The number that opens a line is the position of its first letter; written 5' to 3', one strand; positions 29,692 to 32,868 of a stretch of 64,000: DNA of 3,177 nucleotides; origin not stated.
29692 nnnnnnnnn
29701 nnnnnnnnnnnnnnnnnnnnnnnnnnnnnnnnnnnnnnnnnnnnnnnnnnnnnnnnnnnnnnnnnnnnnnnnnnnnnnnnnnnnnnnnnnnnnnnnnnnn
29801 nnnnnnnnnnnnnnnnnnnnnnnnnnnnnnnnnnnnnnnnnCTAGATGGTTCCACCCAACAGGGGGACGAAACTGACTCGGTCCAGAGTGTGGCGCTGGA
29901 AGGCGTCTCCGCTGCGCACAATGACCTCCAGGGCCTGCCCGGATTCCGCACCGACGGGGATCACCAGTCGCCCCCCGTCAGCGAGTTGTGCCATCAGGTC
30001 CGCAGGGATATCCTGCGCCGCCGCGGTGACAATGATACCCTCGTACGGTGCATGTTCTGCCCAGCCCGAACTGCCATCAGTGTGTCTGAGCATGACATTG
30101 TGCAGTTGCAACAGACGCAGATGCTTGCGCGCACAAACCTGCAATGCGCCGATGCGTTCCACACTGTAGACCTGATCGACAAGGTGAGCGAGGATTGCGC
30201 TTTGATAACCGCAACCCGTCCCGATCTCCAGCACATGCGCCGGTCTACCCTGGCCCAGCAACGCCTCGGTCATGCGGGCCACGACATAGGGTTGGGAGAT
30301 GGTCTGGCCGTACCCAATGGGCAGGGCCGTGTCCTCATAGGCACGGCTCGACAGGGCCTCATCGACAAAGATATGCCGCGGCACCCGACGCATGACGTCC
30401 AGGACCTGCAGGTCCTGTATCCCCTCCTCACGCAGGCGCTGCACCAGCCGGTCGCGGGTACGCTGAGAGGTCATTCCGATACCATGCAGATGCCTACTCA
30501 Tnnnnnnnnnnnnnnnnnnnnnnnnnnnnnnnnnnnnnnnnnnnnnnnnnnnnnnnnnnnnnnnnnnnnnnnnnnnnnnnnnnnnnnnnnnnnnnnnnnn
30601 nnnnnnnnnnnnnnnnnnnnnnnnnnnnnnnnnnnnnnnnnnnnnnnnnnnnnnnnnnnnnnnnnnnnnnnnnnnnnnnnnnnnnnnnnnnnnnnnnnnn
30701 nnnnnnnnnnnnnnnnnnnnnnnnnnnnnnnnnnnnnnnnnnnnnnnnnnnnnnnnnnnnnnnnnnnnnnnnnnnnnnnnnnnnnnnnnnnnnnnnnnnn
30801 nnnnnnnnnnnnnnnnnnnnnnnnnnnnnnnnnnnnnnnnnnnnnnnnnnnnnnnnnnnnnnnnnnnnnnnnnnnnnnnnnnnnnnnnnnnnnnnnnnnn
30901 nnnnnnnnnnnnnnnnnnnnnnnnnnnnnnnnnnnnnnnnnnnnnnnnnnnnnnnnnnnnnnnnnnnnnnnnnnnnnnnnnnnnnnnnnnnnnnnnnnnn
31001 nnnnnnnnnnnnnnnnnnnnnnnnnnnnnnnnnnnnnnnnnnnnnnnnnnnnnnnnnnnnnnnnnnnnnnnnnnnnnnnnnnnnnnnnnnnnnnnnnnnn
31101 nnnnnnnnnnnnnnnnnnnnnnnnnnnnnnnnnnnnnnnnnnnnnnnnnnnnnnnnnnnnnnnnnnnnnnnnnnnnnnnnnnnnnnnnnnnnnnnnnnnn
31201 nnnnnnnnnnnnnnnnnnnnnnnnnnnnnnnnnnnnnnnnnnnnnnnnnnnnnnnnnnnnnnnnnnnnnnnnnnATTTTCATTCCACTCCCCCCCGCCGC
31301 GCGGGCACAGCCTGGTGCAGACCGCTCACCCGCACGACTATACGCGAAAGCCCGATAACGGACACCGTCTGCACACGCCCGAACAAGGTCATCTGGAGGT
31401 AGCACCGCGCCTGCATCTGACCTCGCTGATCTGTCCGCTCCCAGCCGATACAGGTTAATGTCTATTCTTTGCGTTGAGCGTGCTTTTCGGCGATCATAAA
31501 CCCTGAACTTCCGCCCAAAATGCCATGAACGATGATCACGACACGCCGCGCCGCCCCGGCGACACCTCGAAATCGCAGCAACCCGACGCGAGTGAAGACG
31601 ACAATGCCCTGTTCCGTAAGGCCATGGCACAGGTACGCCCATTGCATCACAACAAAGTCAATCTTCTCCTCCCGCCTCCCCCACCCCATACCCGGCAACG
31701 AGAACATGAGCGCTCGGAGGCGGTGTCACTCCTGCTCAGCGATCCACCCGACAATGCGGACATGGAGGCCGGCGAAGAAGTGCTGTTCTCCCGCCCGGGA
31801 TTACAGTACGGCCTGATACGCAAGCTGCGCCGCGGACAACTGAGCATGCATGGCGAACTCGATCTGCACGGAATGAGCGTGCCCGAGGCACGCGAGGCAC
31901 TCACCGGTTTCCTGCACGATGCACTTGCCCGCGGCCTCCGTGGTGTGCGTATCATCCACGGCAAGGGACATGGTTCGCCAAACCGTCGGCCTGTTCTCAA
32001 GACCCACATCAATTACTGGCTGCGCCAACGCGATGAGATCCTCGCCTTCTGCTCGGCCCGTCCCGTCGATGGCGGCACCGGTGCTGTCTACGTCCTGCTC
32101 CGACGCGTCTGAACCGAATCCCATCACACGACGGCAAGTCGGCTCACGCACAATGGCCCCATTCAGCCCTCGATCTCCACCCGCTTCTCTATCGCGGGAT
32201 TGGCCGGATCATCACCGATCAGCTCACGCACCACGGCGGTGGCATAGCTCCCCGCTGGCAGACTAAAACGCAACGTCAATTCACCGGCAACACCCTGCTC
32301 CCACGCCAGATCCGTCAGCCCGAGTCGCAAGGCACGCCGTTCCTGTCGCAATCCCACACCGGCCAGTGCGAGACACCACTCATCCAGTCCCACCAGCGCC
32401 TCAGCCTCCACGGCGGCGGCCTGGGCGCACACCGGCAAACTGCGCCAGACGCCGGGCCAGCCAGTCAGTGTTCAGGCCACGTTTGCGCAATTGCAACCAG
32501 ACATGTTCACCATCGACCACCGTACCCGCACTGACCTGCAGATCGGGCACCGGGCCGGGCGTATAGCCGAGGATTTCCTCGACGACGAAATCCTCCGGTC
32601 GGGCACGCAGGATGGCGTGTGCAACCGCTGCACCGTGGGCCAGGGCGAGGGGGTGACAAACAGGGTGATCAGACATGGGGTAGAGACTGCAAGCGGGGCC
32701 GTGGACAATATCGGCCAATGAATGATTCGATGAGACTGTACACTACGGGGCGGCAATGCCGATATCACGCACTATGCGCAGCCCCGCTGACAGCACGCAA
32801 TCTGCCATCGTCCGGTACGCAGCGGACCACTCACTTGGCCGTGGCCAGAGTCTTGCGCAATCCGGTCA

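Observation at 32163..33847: truD is an internally deleted remnant flanked by an orphan cheV and an smr gene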

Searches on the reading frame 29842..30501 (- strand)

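Call 3: search_protein_families(library=pfam, proteins=[window:29842-30501:-], max_evalue=0.01)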
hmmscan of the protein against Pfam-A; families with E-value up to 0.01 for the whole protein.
window:29842-30501:- (219 aa): 2 families
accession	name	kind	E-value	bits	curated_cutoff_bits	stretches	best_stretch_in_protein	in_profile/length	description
PF01135.25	PCMT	-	3.8e-62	210.2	20.3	1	16-216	3-207/210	Protein-L-isoaspartate(D-aspartate) O-methyltransferase (PCMT)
PF00398.26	RrnaAD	-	7.3e-05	22.4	24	1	89-143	33-85/263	Ribosomal RNA adenine dimethylase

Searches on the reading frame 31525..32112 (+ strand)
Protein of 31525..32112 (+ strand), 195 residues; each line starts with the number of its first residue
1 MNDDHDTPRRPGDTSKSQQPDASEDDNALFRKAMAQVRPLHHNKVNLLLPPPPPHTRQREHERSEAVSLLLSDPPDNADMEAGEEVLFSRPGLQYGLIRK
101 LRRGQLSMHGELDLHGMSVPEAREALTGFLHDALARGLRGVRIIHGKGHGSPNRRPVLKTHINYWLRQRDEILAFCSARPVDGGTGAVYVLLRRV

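Call 3: search_protein_families(library=pfam, proteins=[window:31525-32112:+], max_evalue=0.01)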
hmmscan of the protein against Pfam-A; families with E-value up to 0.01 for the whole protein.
window:31525-32112:+ (195 aa): 1 family
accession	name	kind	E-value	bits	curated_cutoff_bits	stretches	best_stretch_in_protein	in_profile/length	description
PF01713.27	Smr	-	7.6e-28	96.9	25.7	1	112-193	1-77/77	Smr domain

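Call 4: search_protein_families(library=ncbifam, proteins=[window:31525-32112:+], max_evalue=0.01)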
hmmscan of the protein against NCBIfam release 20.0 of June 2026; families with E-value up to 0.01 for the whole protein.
window:31525-32112:+ (195 aa): 3 families
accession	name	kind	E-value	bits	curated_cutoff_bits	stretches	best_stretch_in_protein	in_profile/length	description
NF033154.1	endonuc_SmrA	equivalog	3e-40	138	180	1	25-194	1-174/189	DNA endonuclease SmrA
NF003432.0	PRK04946.1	equivalog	6.6e-19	68.5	128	1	18-192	3-172/181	endonuclease SmrB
TIGR01069.2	mutS2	equivalog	2.3e-14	52.7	400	1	106-191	710-789/790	endonuclease MutS2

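Call 16: list_cluster_members(proteins=[P0001, window:31525-32112:+, window:30498-31274:-, window:33851-34333:-])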
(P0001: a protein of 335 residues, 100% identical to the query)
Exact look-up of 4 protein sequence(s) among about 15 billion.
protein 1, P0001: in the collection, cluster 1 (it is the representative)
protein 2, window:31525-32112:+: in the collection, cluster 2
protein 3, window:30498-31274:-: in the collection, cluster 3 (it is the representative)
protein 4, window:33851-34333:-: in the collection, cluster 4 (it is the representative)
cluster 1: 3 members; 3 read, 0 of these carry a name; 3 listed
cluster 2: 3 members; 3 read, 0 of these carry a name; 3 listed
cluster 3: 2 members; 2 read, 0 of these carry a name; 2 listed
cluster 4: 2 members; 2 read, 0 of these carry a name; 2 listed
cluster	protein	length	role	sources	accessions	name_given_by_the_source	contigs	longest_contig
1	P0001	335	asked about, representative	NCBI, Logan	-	-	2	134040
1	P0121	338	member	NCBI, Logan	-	-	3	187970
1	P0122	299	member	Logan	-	-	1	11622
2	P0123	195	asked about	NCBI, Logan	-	-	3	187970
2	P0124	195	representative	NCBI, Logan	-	-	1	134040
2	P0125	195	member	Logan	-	-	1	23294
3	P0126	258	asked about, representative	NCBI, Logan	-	-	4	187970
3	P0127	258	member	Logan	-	-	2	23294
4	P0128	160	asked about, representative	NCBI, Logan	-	-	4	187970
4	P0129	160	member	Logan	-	-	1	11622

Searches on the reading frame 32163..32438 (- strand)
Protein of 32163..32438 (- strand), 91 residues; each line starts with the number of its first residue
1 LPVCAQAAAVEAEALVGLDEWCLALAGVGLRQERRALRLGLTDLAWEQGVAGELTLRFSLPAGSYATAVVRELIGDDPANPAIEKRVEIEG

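Call 3: search_protein_families(library=pfam, proteins=[window:32163-32438:-], max_evalue=0.01)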
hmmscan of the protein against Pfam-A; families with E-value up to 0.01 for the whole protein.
window:32163-32438:- (91 aa): 1 family
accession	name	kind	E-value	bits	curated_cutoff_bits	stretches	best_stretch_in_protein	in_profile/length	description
PF01142.23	TruD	-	5e-07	29.4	27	1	28-73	368-412/412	tRNA pseudouridine synthase D (TruD)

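Call 4: search_protein_families(library=ncbifam, proteins=[window:32163-32438:-], max_evalue=0.01)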
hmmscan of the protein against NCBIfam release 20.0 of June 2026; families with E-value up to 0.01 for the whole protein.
window:32163-32438:- (91 aa): 4 families
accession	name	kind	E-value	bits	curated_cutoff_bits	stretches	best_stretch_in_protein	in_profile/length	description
NF002153.0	PRK00984.1-2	equivalog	4.2e-18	65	413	1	4-75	269-340/353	tRNA pseudouridine(13) synthase TruD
NF002155.0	PRK00984.1-4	equivalog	2.1e-12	46.7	445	1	2-78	266-341/349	tRNA pseudouridine(13) synthase TruD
NF002158.0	PRK00984.2-3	equivalog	1.2e-06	28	654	1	33-79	403-447/449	tRNA pseudouridine(13) synthase TruD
TIGR00094.1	tRNA_TruD_broad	equivalog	2.1e-06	27.4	172.2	1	47-75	380-409/413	tRNA pseudouridine(13) synthase TruD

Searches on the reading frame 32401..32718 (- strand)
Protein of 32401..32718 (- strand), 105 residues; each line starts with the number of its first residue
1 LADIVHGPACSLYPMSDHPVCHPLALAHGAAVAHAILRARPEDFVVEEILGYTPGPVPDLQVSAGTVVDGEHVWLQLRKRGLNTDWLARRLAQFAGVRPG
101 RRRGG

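Call 3: search_protein_families(library=pfam, proteins=[window:32401-32718:-], max_evalue=0.01)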
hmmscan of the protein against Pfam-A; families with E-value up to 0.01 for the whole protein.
window:32401-32718:- (105 aa): 1 family
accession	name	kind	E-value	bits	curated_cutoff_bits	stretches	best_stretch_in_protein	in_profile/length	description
PF01142.23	TruD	-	9.9e-08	31.7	27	1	35-98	16-71/412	tRNA pseudouridine synthase D (TruD)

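Call 4: search_protein_families(library=ncbifam, proteins=[window:32401-32718:-], max_evalue=0.01)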
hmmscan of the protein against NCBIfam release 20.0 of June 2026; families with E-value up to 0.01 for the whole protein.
window:32401-32718:- (105 aa): 3 families
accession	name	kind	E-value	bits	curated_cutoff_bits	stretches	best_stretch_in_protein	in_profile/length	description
NF002153.0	PRK00984.1-2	equivalog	2.2e-17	62.6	413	1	23-98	7-70/353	tRNA pseudouridine(13) synthase TruD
NF002155.0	PRK00984.1-4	equivalog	6.5e-12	45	445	1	23-98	6-69/349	tRNA pseudouridine(13) synthase TruD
TIGR00094.1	tRNA_TruD_broad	equivalog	3.6e-07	29.9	172.2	1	28-98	14-72/413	tRNA pseudouridine(13) synthase TruD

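Call 39: list_cluster_members(proteins=[window:32404-32676:-, window:32166-32411:-, L081:4732-5004:+, L081:4997-5242:+])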
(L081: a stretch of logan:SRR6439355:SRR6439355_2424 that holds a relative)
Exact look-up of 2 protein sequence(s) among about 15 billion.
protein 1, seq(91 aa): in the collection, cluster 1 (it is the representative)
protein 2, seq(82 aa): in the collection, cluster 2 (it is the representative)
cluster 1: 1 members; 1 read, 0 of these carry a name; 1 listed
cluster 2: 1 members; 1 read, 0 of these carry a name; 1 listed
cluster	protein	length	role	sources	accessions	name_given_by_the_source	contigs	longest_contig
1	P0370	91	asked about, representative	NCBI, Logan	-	-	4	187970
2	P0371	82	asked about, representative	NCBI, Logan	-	-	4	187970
